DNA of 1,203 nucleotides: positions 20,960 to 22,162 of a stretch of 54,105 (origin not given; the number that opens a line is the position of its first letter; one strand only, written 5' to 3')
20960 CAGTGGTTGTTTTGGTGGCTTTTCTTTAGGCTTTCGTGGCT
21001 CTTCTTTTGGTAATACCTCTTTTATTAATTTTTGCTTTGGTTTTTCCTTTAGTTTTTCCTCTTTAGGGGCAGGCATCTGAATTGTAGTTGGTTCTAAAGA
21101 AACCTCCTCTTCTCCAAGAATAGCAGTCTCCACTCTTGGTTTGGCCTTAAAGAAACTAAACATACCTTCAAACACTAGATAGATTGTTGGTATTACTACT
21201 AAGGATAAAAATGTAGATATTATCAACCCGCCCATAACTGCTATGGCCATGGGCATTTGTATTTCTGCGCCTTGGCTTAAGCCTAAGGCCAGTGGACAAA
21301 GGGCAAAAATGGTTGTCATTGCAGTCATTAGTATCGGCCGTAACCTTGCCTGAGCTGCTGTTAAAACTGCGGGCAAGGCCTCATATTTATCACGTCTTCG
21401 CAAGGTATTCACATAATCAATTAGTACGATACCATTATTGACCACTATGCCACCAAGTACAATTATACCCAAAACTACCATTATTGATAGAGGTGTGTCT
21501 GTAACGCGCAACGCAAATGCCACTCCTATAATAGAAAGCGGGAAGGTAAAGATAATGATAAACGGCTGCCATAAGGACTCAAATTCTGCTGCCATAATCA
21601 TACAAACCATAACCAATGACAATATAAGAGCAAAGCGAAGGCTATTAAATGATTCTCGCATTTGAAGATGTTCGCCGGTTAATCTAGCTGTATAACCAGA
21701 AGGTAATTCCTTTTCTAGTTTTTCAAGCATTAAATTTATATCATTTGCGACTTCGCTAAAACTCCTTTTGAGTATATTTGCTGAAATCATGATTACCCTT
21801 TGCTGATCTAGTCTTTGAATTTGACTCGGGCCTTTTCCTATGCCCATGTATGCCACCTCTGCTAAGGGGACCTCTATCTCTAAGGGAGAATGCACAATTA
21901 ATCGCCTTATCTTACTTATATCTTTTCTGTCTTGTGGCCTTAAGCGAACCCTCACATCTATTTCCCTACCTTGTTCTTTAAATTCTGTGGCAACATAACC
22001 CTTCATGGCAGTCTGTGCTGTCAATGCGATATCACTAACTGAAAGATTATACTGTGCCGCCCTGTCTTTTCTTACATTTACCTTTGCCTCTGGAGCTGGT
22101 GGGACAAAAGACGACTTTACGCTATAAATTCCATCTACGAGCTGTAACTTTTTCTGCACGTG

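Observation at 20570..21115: RND efflux permease carrying a C-terminal flexible linker and winged-HTH DNA-binding domain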

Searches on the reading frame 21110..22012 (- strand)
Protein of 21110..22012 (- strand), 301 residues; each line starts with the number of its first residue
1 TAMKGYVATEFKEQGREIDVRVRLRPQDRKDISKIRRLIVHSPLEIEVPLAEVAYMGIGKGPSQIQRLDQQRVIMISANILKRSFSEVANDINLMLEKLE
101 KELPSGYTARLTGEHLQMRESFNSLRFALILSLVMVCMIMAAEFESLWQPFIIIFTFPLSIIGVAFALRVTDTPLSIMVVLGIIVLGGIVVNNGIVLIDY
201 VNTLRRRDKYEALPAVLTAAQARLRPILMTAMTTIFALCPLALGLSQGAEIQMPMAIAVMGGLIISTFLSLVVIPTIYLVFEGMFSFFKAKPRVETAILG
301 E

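Call 47: find_homologous_proteins(query=window:21110-22012:-, max_evalue=1e-30)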
Query window:21110-22012:- (301 aa): 1985 proteins with E <= 1e-30 among 8000 candidates; the best 120 are listed.
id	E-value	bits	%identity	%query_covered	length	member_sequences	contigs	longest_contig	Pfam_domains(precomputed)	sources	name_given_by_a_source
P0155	1.1e-100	355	59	96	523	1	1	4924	PF03176.22,PF00873.26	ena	-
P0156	2.0e-100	354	59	93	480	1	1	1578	PF03176.22,PF00873.26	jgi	jgi:HAE1 family hydrophobic/amphiphilic exporter-1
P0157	9.2e-99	348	58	94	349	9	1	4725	PF03176.22,PF00873.26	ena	-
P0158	9.3e-99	348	58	95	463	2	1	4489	PF03176.22,PF00873.26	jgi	-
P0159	1.8e-98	347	64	85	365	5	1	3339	PF00873.26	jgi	jgi:HAE1 family hydrophobic/amphiphilic exporter-1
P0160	7.8e-98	345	58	95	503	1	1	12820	PF00873.26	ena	-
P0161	9.6e-98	345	58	94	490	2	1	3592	PF03176.22,PF00873.26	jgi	-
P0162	1.0e-97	345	59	94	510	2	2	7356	PF03176.22,PF02355.23,PF00873.26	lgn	-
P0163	1.1e-96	342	57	97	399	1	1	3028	PF03176.22,PF02355.23,PF00873.26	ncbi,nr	ncbi:MAG: efflux RND transporter permease subunit, partial [Candidatus Omnitrophica bacterium]|nr:ef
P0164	7.6e-96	339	55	96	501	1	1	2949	PF03176.22,PF00873.26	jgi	jgi:HAE1 family hydrophobic/amphiphilic exporter-1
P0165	1.2e-95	338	56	97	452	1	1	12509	PF08220.19,PF00873.26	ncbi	ncbi:MAG: efflux RND transporter permease subunit, partial [Candidatus Omnitrophota bacterium]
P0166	9.5e-95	335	57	93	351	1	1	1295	PF03176.22,PF00873.26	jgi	jgi:HAE1 family hydrophobic/amphiphilic exporter-1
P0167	9.2e-94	332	56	94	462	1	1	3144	PF02355.23,PF00873.26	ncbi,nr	ncbi:MAG: efflux RND transporter permease subunit, partial [Candidatus Omnitrophica bacterium]|nr:ef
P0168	2.3e-93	331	56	93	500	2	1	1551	PF03176.22,PF02355.23,PF08220.19,PF00873.26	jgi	-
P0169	1.3e-90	322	53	91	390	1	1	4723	PF03176.22,PF02355.23,PF00873.26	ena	-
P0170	2.2e-90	321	55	96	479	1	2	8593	PF00873.26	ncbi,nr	ncbi:MAG: efflux RND transporter permease subunit, partial [Candidatus Omnitrophica bacterium]|nr:ef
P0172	1.2e-89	319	57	86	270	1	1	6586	PF03176.22,PF00873.26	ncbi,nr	ncbi:MAG: efflux RND transporter permease subunit, partial [Candidatus Omnitrophica bacterium]|nr:ef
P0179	3.3e-87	311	54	92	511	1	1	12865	PF03176.22,PF02355.23,PF00873.26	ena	-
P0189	5.9e-83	297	57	86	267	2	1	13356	PF03176.22,PF00873.26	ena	-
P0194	1.3e-81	292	50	96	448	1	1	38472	PF00873.26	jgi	-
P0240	2.4e-71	259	50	89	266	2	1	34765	PF03176.22,PF00873.26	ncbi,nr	ncbi:MAG: efflux RND transporter permease subunit, partial [Candidatus Omnitrophica bacterium]|nr:ef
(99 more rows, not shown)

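Call 49: find_encoding_contigs(protein=P0240, flank=10000, max_places=2)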
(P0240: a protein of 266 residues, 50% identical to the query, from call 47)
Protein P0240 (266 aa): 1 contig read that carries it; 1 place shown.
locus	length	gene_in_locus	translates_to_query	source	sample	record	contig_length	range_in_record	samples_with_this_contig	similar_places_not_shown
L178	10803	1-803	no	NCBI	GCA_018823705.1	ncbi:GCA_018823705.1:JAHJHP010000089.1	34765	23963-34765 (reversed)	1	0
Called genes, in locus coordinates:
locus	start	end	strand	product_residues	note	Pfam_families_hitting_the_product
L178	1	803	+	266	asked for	PF00873:ACR_tran, PF03176:MMPL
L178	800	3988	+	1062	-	PF00873:ACR_tran, PF03176:MMPL (weak)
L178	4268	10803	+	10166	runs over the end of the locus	?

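Call 50: find_encoding_contigs(protein=P0189, flank=10000, max_places=2)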
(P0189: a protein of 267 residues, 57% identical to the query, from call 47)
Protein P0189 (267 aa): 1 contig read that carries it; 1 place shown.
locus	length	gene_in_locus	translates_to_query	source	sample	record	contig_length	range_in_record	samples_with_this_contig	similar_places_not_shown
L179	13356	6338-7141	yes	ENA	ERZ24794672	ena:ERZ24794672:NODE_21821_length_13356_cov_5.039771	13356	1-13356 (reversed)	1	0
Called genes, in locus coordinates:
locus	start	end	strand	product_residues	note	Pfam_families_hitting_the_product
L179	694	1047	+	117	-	-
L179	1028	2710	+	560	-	PF00515:TPR_1 (weak), PF02321:OEP (weak)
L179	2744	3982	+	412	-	PF25989:YknX_C (faint), PF25954:Beta-barrel_RND_2, PF25990:Beta-barrel_YknX (weak), PF25967:RND-MFP_C (faint)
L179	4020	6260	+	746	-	-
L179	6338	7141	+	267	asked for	PF00873:ACR_tran, PF03176:MMPL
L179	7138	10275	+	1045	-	PF00873:ACR_tran, PF03176:MMPL (faint), PF02355:SecD_SecF_C (weak)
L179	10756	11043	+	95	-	-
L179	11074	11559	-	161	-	-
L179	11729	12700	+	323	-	PF09587:PGA_cap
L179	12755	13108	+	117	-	PF04205:FMN_bind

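Call 51: find_encoding_contigs(protein=P0160, flank=10000, max_places=2)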
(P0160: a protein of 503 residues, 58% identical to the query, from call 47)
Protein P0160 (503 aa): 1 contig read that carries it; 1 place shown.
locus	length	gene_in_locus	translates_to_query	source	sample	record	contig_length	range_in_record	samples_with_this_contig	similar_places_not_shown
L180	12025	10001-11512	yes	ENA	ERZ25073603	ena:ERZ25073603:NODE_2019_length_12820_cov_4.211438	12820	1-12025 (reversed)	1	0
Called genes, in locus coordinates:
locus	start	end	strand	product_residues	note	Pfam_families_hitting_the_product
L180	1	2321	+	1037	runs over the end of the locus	?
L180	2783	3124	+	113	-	-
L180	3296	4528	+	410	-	PF00480:ROK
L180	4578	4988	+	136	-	-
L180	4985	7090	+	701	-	PF02321:OEP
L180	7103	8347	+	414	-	PF25973:BSH_CzcB (faint), PF25989:YknX_C (faint), PF25954:Beta-barrel_RND_2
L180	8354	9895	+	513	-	PF00873:ACR_tran, PF03176:MMPL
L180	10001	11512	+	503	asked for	PF00873:ACR_tran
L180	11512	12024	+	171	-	?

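Call 52: find_encoding_contigs(protein=P0194, flank=10000, max_places=2)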
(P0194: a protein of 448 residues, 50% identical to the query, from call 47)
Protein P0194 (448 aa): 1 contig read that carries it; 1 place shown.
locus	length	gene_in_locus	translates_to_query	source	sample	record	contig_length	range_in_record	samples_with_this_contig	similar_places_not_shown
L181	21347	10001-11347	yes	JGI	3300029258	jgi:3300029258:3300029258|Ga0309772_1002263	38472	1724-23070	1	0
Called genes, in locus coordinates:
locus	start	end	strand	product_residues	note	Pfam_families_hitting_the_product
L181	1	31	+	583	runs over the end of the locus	?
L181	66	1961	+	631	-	PF02836:Glyco_hydro_2_C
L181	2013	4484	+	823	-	PF06165:GH94_b-supersand, PF17167:Glyco_hydro_94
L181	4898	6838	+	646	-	PF07719:TPR_2 (weak), PF02321:OEP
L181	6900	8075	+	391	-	PF25954:Beta-barrel_RND_2, PF25967:RND-MFP_C (weak), PF25989:YknX_C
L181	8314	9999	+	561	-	PF00873:ACR_tran, PF03176:MMPL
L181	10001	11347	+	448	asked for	PF00873:ACR_tran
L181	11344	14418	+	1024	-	PF00873:ACR_tran, PF02355:SecD_SecF_C (faint), PF03176:MMPL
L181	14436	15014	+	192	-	PF12728:HTH_17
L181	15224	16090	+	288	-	PF01634:HisG, PF08029:HisG_C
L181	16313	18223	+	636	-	PF13414:TPR_11 (weak), PF14559:TPR_19 (weak), PF24575:TPR_Slam (weak), PF13432:TPR_16, PF00515:TPR_1 (weak), PF23914:TPR_CcmH_CycH, PF13432:TPR_16, PF13371:TPR_9, +29 more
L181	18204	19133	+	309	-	PF00288:GHMP_kinases_N, PF08544:GHMP_kinases_C (weak)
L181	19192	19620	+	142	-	PF04026:SpoVG, PF12773:DZR (faint)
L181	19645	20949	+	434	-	PF00483:NTP_transferase, PF01128:IspD (weak), PF02348:CTP_transf_3 (weak), PF12804:NTP_transf_3, PF07959:Fucose_pyrophosphorylase (faint), PF25084:LbH_EIF2B (weak), PF00132:Hexapep (weak), PF25087:GMPPB_C (faint)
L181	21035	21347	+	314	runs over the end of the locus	PF13793:Pribosyltran_N, PF00156:Pribosyltran, PF14572:Pribosyl_synth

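Call 55: find_related_loci(query=window:21110-22012:-, collection=genome_contigs, flank=10000)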
Query window:21110-22012:- (301 aa) in genome_contigs; peptide patterns used: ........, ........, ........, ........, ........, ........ (x = any residue, [..] = any of these).
299 stretches matched a pattern; 80 encode a relative of the query (tblastn E <= 1e-3); 80 distinct loci.
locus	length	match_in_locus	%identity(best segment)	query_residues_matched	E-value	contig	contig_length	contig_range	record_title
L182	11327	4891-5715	54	2-279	2e-94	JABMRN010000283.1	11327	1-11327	MAG: Candidatus Omnitrophota bacterium isolate bin.93 k141_5708775, whole genome shotgun sequence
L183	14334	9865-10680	42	5-279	2e-68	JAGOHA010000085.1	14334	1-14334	MAG: Acidobacteria bacterium isolate Go_SlDig_bin_198 Go_SlDig_12366_length_14334_cov_21.528190, whole genome shotgun se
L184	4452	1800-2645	42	1-283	2e-68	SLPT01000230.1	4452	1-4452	MAG: Desulfobacteraceae bacterium isolate CSSed165cm_505 CSSed16-5cm-104982, whole genome shotgun sequence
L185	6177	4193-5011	41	9-284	1e-65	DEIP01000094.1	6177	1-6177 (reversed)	MAG TPA_asm: Desulfobacteraceae bacterium UBA2771 UBA2771_contig_87567, whole genome shotgun sequence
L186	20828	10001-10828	41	1-278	1e-64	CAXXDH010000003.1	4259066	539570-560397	MAG: Desulfovibrionaceae bacterium isolate 908e55cc-3562-4718-80e3-675b26bf5ef5 genome assembly, contig: contig_3, whole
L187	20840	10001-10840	42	1-282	2e-64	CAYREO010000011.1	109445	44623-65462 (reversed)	MAG TPA_asm: uncultured Eubacteriales bacterium isolate binchicken_co7_212 genome assembly, contig: NODE_320_length_1094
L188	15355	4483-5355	41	1-293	1e-63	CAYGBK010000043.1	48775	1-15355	MAG TPA_asm: uncultured Thermodesulfobacteriota bacterium isolate ERP108616_co1_309 genome assembly, contig: k119_186524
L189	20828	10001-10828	40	1-278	7e-63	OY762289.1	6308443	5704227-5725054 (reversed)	MAG: Desulfovibrionaceae bacterium isolate 1e2121d5-5174-4668-bae3-9852897706ae genome assembly, chromosome: 1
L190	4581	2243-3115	42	1-283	4e-62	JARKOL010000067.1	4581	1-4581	MAG: Myxococcota bacterium isolate D137_maxbin.042_sub k141_54739, whole genome shotgun sequence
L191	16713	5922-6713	41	1-266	1e-61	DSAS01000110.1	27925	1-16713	MAG TPA_asm: Candidatus Neomarinimicrobiota bacterium isolate SpSt-1154 Ga0129302_1000549, whole genome shotgun sequence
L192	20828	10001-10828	44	3-282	2e-61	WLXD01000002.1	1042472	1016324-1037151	MAG: Acidobacteria bacterium isolate s2_autometa_2-0 NODE_2_length_1042472_cov_12.301323, whole genome shotgun sequence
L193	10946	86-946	43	3-290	6e-61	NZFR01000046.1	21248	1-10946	MAG: Verrucomicrobiales bacterium isolate MED711 73044, whole genome shotgun sequence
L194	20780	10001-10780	44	3-266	9e-59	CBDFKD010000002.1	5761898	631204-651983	MAG: Acidobacteriota bacterium isolate 7e5f31be-4d53-489f-8f60-5a0dc3af79c0 genome assembly, contig: contig_2, whole gen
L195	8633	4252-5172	40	1-297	2e-58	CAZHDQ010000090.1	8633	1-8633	MAG TPA_asm: uncultured Anaeromyxobacteraceae bacterium isolate binchicken_co139_219 genome assembly, contig: NODE_19132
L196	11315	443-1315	38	1-283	1e-57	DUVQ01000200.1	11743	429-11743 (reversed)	MAG TPA_asm: Oligoflexales bacterium isolate AS08sgBPME_423 315464_AS08, whole genome shotgun sequence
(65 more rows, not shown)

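Call 58: find_encoding_contigs(protein=P0179, flank=10000, max_places=1)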
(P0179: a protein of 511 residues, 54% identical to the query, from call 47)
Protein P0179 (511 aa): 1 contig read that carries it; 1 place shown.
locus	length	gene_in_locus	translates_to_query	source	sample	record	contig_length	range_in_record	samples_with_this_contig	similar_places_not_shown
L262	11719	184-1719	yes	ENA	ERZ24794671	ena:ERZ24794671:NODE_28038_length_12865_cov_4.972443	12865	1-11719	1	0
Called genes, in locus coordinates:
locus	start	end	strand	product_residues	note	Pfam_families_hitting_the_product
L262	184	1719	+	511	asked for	PF00873:ACR_tran, PF03176:MMPL (weak), PF02355:SecD_SecF_C (weak)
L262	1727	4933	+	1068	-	PF00873:ACR_tran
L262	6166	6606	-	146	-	-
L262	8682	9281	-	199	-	-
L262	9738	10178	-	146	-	-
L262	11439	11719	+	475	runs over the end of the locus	?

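Call 59: find_encoding_contigs(protein=P0170, flank=10000, max_places=1)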
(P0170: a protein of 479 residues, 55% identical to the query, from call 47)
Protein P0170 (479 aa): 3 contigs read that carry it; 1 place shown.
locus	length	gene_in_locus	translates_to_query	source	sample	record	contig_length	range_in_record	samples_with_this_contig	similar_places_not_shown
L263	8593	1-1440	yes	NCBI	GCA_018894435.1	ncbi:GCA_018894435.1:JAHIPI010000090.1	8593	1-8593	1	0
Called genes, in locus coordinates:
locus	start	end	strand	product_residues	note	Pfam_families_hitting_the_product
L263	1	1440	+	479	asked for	PF00873:ACR_tran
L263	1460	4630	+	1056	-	PF00873:ACR_tran, PF03176:MMPL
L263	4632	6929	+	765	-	PF06165:GH94_b-supersand, PF17167:Glyco_hydro_94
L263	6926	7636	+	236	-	-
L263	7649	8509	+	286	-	PF05569:Peptidase_M56 (weak), PF01435:Peptidase_M48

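Call 60: find_encoding_contigs(protein=P0172, flank=10000, max_places=1)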
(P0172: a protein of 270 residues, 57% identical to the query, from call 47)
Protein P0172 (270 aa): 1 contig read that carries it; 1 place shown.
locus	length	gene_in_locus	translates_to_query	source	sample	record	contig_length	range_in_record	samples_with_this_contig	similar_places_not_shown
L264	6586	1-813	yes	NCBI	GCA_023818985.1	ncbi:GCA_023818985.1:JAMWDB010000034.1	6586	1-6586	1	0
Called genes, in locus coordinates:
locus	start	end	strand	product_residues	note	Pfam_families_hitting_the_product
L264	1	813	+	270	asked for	PF00873:ACR_tran, PF03176:MMPL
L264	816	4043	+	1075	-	PF00873:ACR_tran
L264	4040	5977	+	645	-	PF09852:DUF2079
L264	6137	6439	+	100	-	-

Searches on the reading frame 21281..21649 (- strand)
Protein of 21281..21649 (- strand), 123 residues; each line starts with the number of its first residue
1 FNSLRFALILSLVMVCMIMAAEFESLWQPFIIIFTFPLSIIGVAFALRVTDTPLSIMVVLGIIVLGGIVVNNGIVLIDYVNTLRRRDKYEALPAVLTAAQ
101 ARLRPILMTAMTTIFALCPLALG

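Call 87: search_solved_structures(query=window:21281-21649:-, max_evalue=0.001, show_alignments=3)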
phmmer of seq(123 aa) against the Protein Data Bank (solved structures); distinct sequences matched with E-value up to 0.001: 74 (the best 60 are shown).
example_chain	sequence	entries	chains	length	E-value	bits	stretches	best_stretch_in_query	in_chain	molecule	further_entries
7wlv_A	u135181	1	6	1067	4e-15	59.3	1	8-122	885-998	Efflux pump membrane transporter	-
8yr0_A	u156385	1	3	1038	2.8e-13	53.4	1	9-121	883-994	Cation/multidrug efflux pump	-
7wls_A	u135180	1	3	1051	1.3e-12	51.2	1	9-122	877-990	Efflux pump membrane transporter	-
6vej_A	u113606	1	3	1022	1.3e-12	51.2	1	10-121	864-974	Probable Resistance-Nodulation-Cell Division (RND) efflux transporter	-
8gjj_B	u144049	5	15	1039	2.1e-12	50.5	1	6-121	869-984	Efflux pump membrane transporter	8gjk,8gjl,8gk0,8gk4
8f3e_A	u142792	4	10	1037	2.1e-12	50.5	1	9-121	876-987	Efflux pump membrane transporter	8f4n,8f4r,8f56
9lyq_B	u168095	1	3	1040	2.2e-12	50.4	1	7-122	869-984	Multidrug resistance protein MdtB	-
4k0e_A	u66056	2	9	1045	4.3e-12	49.5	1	5-122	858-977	Heavy metal cation tricomponent efflux pump ZneA(CzcA-like)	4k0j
7cz9_A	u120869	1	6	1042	4.9e-12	49.3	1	10-123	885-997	Efflux pump membrane transporter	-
8zxs_A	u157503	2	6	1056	5e-12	49.3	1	10-123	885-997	Efflux pump membrane transporter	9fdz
9qpr_C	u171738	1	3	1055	5.7e-12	49.1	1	9-122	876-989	Multidrug resistance protein MdtF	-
9qps_A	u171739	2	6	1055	6.5e-12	48.9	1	9-122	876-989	Multidrug resistance protein MdtF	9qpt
9lyj_C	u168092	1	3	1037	7e-12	48.8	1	9-122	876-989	Multidrug resistance protein MdtF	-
6ows_A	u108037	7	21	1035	6.7e-11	45.7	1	4-122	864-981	Efflux pump membrane transporter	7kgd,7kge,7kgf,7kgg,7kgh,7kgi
5lq3_A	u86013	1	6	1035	6.8e-11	45.6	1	5-121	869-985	CmeB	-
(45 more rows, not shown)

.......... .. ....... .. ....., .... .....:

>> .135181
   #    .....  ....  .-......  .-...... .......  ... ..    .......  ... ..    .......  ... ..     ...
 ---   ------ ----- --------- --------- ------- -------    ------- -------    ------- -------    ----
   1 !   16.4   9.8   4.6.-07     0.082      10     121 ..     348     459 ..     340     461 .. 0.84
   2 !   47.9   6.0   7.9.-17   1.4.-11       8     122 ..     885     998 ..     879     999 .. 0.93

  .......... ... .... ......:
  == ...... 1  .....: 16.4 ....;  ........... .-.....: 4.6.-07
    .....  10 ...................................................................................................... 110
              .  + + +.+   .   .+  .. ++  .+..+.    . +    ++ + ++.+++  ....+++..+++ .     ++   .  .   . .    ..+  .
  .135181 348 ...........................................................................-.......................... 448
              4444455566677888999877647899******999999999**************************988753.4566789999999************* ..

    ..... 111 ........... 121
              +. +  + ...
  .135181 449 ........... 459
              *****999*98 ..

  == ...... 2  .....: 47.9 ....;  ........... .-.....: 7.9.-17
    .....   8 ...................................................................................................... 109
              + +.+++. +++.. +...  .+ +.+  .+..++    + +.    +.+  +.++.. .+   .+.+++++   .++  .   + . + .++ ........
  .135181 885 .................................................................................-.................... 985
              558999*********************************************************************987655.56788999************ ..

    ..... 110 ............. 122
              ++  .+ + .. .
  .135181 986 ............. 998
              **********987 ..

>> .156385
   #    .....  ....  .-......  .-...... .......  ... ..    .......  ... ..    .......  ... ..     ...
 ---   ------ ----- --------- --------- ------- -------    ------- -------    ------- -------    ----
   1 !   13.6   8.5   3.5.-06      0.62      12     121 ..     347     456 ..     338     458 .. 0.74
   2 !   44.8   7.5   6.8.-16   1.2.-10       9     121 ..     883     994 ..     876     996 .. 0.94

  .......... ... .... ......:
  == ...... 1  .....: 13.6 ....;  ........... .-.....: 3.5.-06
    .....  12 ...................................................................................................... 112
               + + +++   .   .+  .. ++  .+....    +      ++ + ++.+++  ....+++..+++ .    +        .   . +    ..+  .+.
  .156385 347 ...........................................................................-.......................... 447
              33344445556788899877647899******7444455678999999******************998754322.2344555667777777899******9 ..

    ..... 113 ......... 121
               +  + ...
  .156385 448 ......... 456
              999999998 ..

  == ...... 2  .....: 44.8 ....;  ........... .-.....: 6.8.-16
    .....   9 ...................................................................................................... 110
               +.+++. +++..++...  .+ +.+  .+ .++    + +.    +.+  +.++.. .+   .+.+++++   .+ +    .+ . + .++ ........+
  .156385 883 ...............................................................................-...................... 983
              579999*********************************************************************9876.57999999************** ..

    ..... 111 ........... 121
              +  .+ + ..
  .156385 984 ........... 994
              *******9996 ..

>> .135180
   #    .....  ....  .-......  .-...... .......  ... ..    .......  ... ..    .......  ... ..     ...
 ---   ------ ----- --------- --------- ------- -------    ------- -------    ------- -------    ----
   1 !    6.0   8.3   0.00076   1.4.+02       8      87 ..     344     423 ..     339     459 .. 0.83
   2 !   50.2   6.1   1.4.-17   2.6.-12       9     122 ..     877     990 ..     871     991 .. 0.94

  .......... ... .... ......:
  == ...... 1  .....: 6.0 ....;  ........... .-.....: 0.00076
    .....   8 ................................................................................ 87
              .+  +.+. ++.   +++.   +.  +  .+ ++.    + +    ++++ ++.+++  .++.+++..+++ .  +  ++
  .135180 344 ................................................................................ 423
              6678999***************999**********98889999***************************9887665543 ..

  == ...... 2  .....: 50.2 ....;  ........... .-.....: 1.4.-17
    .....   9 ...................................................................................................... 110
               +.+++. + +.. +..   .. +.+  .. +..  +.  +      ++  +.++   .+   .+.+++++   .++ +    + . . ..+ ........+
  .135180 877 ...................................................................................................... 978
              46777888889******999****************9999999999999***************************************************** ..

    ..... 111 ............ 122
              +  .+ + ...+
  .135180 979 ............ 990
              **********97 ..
